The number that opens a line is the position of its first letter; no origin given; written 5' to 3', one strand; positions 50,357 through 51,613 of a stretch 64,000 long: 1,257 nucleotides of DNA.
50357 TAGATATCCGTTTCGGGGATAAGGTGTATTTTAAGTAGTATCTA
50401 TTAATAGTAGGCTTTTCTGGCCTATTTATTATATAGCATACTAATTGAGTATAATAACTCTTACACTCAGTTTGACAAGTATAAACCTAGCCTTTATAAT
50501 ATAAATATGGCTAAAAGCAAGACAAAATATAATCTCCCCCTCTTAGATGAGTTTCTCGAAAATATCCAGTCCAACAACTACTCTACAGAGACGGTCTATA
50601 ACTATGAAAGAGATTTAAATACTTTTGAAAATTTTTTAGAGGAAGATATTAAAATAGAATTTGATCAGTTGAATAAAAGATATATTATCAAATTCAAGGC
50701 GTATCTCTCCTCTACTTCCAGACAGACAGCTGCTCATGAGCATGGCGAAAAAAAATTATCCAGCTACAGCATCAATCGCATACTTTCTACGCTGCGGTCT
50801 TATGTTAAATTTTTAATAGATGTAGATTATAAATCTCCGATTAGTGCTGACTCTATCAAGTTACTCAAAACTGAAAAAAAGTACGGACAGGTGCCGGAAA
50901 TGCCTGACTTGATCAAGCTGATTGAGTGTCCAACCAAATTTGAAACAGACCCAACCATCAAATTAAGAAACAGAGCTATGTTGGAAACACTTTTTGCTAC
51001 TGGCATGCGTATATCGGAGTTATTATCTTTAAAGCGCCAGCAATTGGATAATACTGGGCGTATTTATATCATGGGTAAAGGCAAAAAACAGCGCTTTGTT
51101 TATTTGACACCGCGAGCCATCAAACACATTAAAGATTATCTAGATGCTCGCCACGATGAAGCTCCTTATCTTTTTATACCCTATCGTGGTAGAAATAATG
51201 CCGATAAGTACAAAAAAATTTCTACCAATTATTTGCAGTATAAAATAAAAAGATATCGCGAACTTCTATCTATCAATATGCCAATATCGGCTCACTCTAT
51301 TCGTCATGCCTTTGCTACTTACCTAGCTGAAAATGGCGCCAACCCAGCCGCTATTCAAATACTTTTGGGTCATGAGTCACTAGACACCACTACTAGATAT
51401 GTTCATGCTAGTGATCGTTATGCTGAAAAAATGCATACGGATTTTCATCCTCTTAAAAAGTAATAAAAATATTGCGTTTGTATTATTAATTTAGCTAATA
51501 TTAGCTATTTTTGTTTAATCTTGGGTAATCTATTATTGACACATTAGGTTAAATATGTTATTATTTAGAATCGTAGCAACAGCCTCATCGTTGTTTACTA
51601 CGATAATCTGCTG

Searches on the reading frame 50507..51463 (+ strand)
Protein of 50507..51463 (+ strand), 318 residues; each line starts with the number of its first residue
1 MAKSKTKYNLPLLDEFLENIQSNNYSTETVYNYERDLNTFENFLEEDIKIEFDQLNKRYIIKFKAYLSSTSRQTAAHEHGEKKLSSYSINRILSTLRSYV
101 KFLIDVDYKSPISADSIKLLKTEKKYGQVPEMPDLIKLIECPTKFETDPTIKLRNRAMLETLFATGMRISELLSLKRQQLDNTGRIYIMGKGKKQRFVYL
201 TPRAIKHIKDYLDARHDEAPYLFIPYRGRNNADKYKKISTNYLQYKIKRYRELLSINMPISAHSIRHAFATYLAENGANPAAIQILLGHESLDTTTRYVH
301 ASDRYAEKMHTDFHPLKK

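Call 10: find_encoding_contigs(protein=window:50507-51463:+, flank=10000, max_places=10)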
Protein window:50507-51463:+ (318 aa): 24 contigs read that carry it; 10 places shown.
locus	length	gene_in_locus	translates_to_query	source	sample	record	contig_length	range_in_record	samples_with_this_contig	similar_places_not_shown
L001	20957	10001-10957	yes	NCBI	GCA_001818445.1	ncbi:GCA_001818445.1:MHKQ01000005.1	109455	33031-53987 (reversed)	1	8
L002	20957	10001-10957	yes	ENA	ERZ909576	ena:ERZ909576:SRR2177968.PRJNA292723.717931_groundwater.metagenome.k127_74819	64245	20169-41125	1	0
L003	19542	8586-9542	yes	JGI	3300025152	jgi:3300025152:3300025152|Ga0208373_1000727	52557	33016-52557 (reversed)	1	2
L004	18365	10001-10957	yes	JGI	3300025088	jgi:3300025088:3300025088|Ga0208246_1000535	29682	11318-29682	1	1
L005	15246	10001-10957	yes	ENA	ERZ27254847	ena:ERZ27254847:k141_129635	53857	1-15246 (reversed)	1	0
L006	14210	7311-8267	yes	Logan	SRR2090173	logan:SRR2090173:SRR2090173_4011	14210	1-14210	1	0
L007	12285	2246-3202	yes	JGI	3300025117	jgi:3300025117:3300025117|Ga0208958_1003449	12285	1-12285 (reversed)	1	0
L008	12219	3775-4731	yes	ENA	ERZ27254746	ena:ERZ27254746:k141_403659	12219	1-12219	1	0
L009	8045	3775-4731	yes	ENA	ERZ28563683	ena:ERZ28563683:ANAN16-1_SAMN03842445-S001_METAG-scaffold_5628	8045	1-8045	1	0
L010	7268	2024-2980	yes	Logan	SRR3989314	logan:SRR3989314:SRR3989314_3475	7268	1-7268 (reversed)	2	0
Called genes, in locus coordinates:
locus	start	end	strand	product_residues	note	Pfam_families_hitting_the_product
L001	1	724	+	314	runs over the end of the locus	PF00535:Glycos_transf_2, PF10111:Glyco_tranf_2_2 (faint), PF13641:Glyco_tranf_2_3, PF13632:Glyco_trans_2_3 (faint)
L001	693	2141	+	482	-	PF04932:Wzy_C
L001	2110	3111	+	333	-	PF00535:Glycos_transf_2, PF13641:Glyco_tranf_2_3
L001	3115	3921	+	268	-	PF00535:Glycos_transf_2, PF13641:Glyco_tranf_2_3, PF13632:Glyco_trans_2_3 (faint)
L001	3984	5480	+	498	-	PF01336:tRNA_anti-codon, PF00152:tRNA-synt_2, PF01409:tRNA-synt_2d (faint)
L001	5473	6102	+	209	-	PF01725:Ham1p_like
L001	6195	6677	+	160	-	PF00160:Pro_isomerase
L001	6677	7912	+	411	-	PF02403:Seryl_tRNA_N, PF00587:tRNA-synt_2b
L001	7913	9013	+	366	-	PF01168:Ala_racemase_N, PF00842:Ala_racemase_C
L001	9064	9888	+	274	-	PF08478:POTRA_1 (faint), PF03799:FtsQ_DivIB_C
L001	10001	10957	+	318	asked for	PF13102:Phage_int_SAM_5, PF02899:Phage_int_SAM_1, PF00589:Phage_integrase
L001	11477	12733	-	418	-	PF28016:Mua (weak), PF01551:Peptidase_M23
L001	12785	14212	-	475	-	PF00749:tRNA-synt_1c, PF19269:Anticodon_2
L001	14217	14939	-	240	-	PF03808:Glyco_tran_WecG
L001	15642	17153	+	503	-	-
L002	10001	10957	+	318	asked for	PF13102:Phage_int_SAM_5, PF02899:Phage_int_SAM_1, PF00589:Phage_integrase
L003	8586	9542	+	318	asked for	PF13102:Phage_int_SAM_5, PF02899:Phage_int_SAM_1, PF00589:Phage_integrase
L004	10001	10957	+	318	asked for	PF13102:Phage_int_SAM_5, PF02899:Phage_int_SAM_1, PF00589:Phage_integrase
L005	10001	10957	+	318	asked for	PF13102:Phage_int_SAM_5, PF02899:Phage_int_SAM_1, PF00589:Phage_integrase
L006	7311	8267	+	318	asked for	PF13102:Phage_int_SAM_5, PF02899:Phage_int_SAM_1, PF00589:Phage_integrase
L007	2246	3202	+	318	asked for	PF13102:Phage_int_SAM_5, PF02899:Phage_int_SAM_1, PF00589:Phage_integrase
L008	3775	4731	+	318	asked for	PF13102:Phage_int_SAM_5, PF02899:Phage_int_SAM_1, PF00589:Phage_integrase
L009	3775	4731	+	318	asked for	PF13102:Phage_int_SAM_5, PF02899:Phage_int_SAM_1, PF00589:Phage_integrase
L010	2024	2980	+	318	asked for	PF13102:Phage_int_SAM_5, PF02899:Phage_int_SAM_1, PF00589:Phage_integrase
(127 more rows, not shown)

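Call 49: find_homologous_proteins(query=window:50507-51463:+, max_evalue=1e-30)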
Query window:50507-51463:+ (318 aa): 4339 proteins with E <= 1e-30 among 8000 candidates; the best 120 are listed.
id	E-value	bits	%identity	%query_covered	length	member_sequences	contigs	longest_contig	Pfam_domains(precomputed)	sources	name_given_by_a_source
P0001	7.8e-201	684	98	100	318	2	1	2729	PF13102.13,PF00589.28,PF02899.24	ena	-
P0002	1.7e-192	656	94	100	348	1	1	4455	PF13102.13,PF00589.28,PF02899.24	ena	-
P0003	9.5e-184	628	89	98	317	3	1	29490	PF13102.13,PF00589.28,PF02899.24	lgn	-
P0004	1.4e-181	621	88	100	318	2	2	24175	PF13102.13,PF00589.28,PF02899.24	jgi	-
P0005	1.6e-177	607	87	100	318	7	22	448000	PF13102.13,PF00589.28,PF02899.24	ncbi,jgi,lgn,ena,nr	ncbi:MAG: tyrosine-type recombinase/integrase [Candidatus Komeilibacteria bacterium]|jgi:integrase/r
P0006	5.1e-171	586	84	100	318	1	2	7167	PF13495.13,PF13102.13,PF00589.28,PF02899.24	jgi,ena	-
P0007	7.5e-171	585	83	100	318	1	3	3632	PF13495.13,PF13102.13,PF00589.28,PF02899.24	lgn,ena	-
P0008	7.2e-170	582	83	100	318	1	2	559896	PF13495.13,PF13102.13,PF00589.28,PF02899.24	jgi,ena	jgi:integrase/recombinase XerD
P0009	1.8e-169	581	84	100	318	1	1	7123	PF13102.13,PF00589.28,PF02899.24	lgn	-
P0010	3.8e-169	580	85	97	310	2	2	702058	PF13495.13,PF13102.13,PF00589.28,PF02899.24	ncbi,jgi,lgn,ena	ncbi:MAG: tyrosine-type recombinase/integrase [Patescibacteria group bacterium]|jgi:integrase/recomb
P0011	1.5e-168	578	82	100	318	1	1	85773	PF13102.13,PF00589.28,PF02899.24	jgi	jgi:site-specific recombinase XerD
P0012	2.6e-168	577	83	100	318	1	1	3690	PF13102.13,PF00589.28,PF02899.24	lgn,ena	-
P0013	3.3e-168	577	85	97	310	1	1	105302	PF13102.13,PF00589.28,PF02899.24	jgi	jgi:integrase/recombinase XerD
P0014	6.3e-168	576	82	100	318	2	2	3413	PF13495.13,PF13102.13,PF00589.28,PF02899.24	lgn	-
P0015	6.8e-168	576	81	100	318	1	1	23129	PF13102.13,PF00589.28,PF02899.24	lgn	-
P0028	8.8e-165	565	81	100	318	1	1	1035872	PF13102.13,PF00589.28,PF02899.24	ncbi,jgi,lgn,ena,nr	ncbi:tyrosine-type recombinase/integrase [Patescibacteria group bacterium]|nr:tyrosine-type recombin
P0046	6.1e-161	553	80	100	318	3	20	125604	PF13102.13,PF00589.28,PF02899.24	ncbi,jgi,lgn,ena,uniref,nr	ncbi:MAG: hypothetical protein COV55_03930 [Candidatus Komeilibacteria bacterium CG11_big_fil_rev_8_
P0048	2.0e-160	551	78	100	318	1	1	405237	PF13102.13,PF00589.28,PF02899.24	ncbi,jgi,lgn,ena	ncbi:MAG: tyrosine-type recombinase/integrase [Patescibacteria group bacterium]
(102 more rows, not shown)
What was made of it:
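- Copy 1 adjoins a very conserved Xer gene (call 49).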

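Call 50: find_encoding_contigs(protein=P0005, flank=4000, max_places=1)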
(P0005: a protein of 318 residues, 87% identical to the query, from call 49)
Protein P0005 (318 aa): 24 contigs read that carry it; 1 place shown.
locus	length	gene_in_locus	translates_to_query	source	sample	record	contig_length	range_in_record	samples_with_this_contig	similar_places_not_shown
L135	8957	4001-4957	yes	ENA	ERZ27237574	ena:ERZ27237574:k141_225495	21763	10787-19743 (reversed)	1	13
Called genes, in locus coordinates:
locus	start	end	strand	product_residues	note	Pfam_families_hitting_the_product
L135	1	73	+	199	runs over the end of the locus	PF01725:Ham1p_like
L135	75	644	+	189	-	PF00160:Pro_isomerase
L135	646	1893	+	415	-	PF02403:Seryl_tRNA_N, PF00587:tRNA-synt_2b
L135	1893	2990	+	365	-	PF01168:Ala_racemase_N, PF00842:Ala_racemase_C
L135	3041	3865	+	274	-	PF03799:FtsQ_DivIB_C (weak)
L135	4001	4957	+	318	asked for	PF13102:Phage_int_SAM_5 (weak), PF02899:Phage_int_SAM_1, PF00589:Phage_integrase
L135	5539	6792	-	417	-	PF01551:Peptidase_M23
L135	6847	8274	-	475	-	PF00749:tRNA-synt_1c, PF19269:Anticodon_2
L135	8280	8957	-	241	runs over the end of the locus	PF03808:Glyco_tran_WecG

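Call 51: find_encoding_contigs(protein=P0008, flank=4000, max_places=1)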
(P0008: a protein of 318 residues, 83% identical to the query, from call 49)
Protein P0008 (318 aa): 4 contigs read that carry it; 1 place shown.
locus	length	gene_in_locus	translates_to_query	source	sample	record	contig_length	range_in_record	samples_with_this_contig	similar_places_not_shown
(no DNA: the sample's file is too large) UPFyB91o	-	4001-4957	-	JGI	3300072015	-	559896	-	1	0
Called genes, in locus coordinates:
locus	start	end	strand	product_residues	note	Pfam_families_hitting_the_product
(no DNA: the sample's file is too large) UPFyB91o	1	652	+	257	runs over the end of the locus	PF00160:Pro_isomerase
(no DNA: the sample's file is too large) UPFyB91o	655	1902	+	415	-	PF02403:Seryl_tRNA_N, PF00587:tRNA-synt_2b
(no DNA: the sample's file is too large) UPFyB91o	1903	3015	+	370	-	PF01168:Ala_racemase_N, PF00842:Ala_racemase_C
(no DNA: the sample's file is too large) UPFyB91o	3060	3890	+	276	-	PF08478:POTRA_1 (weak)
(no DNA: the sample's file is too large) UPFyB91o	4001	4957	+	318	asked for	PF13102:Phage_int_SAM_5 (weak), PF02899:Phage_int_SAM_1, PF13495:Phage_int_SAM_4 (weak), PF00589:Phage_integrase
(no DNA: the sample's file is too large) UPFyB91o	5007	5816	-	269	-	-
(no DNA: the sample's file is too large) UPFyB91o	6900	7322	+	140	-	-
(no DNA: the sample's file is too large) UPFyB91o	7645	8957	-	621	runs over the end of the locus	PF01875:Memo, PF09587:PGA_cap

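Call 52: find_encoding_contigs(protein=P0028, flank=4000, max_places=1)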
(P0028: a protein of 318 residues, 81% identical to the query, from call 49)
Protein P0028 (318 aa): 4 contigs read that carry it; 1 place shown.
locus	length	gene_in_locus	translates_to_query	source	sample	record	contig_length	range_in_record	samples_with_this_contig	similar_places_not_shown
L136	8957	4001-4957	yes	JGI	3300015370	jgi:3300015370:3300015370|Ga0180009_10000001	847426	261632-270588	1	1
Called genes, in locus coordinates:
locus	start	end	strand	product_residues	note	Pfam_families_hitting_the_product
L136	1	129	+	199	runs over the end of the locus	PF01725:Ham1p_like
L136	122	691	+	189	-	PF00160:Pro_isomerase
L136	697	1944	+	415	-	PF02403:Seryl_tRNA_N, PF00587:tRNA-synt_2b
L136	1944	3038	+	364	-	PF01168:Ala_racemase_N, PF00842:Ala_racemase_C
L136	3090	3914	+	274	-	PF08478:POTRA_1 (weak), PF03799:FtsQ_DivIB_C (weak)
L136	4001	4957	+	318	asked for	PF13102:Phage_int_SAM_5 (weak), PF02899:Phage_int_SAM_1, PF00589:Phage_integrase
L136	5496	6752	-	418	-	PF01551:Peptidase_M23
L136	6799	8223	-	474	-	PF00749:tRNA-synt_1c, PF19269:Anticodon_2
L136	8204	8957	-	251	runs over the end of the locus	PF03808:Glyco_tran_WecG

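Call 54: find_encoding_contigs(protein=P0010, flank=2500, max_places=1)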
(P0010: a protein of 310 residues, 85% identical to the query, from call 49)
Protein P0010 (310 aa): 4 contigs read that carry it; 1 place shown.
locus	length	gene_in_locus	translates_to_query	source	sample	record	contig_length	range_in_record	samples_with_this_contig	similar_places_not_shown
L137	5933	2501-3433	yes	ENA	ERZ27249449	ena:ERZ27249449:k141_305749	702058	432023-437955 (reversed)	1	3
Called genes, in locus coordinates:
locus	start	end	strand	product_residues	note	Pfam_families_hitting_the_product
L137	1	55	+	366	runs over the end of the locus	PF01168:Ala_racemase_N, PF00842:Ala_racemase_C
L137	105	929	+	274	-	-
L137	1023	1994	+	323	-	PF02899:Phage_int_SAM_1 (weak), PF13495:Phage_int_SAM_4 (weak), PF00589:Phage_integrase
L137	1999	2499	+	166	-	PF28130:DUF8371 (weak)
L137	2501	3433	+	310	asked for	PF02899:Phage_int_SAM_1, PF13102:Phage_int_SAM_5 (weak), PF13495:Phage_int_SAM_4 (faint), PF00589:Phage_integrase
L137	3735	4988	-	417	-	PF01551:Peptidase_M23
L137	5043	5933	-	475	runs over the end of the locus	PF00749:tRNA-synt_1c, PF19269:Anticodon_2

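Call 55: find_encoding_contigs(protein=P0046, flank=2500, max_places=1)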
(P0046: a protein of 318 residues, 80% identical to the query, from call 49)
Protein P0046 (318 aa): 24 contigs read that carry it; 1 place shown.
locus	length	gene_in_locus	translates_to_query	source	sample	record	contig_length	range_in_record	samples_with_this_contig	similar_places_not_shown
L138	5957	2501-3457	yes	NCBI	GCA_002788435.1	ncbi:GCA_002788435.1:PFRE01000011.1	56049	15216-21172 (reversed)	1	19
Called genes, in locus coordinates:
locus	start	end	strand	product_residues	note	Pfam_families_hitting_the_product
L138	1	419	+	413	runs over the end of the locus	PF02403:Seryl_tRNA_N, PF00587:tRNA-synt_2b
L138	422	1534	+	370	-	PF01168:Ala_racemase_N, PF00842:Ala_racemase_C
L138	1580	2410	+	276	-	PF08478:POTRA_1 (weak)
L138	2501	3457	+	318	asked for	PF13102:Phage_int_SAM_5 (weak), PF02899:Phage_int_SAM_1, PF00589:Phage_integrase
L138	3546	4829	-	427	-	PF01551:Peptidase_M23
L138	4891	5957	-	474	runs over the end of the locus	PF00749:tRNA-synt_1c, PF19269:Anticodon_2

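Call 56: find_encoding_contigs(protein=P0048, flank=2500, max_places=1)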
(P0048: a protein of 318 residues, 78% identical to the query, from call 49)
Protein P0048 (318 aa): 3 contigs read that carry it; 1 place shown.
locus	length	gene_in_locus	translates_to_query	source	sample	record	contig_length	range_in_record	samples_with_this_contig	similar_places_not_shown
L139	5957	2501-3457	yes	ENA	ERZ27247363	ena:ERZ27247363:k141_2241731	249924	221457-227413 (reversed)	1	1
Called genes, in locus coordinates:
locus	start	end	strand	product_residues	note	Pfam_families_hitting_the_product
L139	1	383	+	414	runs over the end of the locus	PF02403:Seryl_tRNA_N, PF00587:tRNA-synt_2b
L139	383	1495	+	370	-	PF01168:Ala_racemase_N, PF00842:Ala_racemase_C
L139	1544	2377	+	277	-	PF08478:POTRA_1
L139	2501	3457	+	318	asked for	PF13102:Phage_int_SAM_5 (weak), PF02899:Phage_int_SAM_1, PF00589:Phage_integrase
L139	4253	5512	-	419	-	PF01551:Peptidase_M23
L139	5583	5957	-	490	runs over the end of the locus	PF00749:tRNA-synt_1c, PF19269:Anticodon_2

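Call 57: find_encoding_contigs(protein=P0003, flank=2500, max_places=1)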
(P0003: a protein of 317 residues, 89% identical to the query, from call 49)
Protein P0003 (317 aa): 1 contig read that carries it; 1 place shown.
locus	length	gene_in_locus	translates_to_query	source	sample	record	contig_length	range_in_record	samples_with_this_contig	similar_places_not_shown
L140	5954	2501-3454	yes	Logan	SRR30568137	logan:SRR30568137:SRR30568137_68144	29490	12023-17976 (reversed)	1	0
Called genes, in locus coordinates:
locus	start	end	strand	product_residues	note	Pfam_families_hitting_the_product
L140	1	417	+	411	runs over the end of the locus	PF02403:Seryl_tRNA_N, PF00587:tRNA-synt_2b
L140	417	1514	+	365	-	PF01168:Ala_racemase_N, PF00842:Ala_racemase_C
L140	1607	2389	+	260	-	PF08478:POTRA_1 (faint), PF03799:FtsQ_DivIB_C (weak)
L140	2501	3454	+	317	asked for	PF13102:Phage_int_SAM_5, PF02899:Phage_int_SAM_1, PF00589:Phage_integrase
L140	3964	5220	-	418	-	PF28016:Mua (weak), PF01551:Peptidase_M23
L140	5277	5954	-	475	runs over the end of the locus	PF00749:tRNA-synt_1c, PF19269:Anticodon_2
